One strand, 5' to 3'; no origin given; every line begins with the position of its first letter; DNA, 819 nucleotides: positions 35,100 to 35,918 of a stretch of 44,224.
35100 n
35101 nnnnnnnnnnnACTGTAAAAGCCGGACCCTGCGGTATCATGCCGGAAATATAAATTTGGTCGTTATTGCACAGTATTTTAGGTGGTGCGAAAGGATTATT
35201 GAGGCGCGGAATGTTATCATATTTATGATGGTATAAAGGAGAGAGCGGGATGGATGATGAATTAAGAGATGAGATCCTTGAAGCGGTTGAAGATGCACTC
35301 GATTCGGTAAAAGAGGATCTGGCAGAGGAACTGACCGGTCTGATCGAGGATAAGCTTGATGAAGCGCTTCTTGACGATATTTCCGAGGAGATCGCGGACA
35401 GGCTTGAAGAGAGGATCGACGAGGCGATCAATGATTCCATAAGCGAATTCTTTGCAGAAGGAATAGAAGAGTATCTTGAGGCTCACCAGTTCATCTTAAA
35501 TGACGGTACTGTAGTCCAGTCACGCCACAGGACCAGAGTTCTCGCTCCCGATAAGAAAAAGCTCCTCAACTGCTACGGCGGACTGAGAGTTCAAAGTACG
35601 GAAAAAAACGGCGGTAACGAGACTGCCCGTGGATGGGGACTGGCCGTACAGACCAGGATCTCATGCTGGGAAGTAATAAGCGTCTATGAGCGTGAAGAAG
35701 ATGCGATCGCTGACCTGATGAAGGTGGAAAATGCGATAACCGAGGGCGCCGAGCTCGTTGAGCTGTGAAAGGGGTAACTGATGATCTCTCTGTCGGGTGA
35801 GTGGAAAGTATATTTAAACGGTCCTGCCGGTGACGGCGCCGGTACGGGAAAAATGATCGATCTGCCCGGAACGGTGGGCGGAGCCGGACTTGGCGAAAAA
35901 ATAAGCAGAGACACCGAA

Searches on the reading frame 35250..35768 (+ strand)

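Call 12: search_protein_families(library=pfam, proteins=[window:35250-35768:+], max_evalue=0.001)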
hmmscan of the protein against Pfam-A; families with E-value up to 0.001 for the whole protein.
window:35250-35768:+ (172 aa): 0 families

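Call 28: search_protein_families(library=pfam, proteins=[window:35250-35768:+], max_evalue=10)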
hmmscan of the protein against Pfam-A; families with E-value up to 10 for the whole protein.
window:35250-35768:+ (172 aa): 11 families
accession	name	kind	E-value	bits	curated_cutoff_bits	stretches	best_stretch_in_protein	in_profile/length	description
PF04286.17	DUF445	-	0.0037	17.7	33.8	1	11-88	273-352/368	Protein of unknown function (DUF445)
PF23854.1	DUF7217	-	0.007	16.5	29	1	6-77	128-201/238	Domain of unknown function (DUF7217)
PF25399.1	DeaD_dimer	-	0.02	15.4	23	1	42-80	4-42/67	RNA helicase DeaD dimerization domain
PF19121.6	DUF5805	-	0.058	14.2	28.5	2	3-40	12-49/67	Family of unknown function (DUF5805)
PF10075.15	CSN8_PSD8_EIF3K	-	0.089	13.2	23.7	1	2-38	80-117/144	CSN8/PSMD8/EIF3K family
PF02575.21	YbaB_DNA_bd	-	0.093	13.4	25.5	1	3-32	58-87/91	YbaB/EbfC DNA-binding family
PF14005.11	YpjP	-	0.16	12.4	27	1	11-74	9-73/134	YpjP-like protein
PF05205.17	COMPASS-Shg1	-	0.17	13.1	24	1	3-75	13-82/102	COMPASS (Complex proteins associated with Set1p) component shg1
PF12732.12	YtxH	-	0.23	12.4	37.5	1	4-59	25-66/71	YtxH-like protein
PF10258.14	PHAX_RNA-bd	-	0.42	11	25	1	45-94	2-54/84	Phosphorylated adapter RNA export protein, RNA-binding domain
PF12513.15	SUV3_C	-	2.3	8.6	27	1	22-40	28-46/48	ATP-dependent RNA helicase SUV3 C-terminal domain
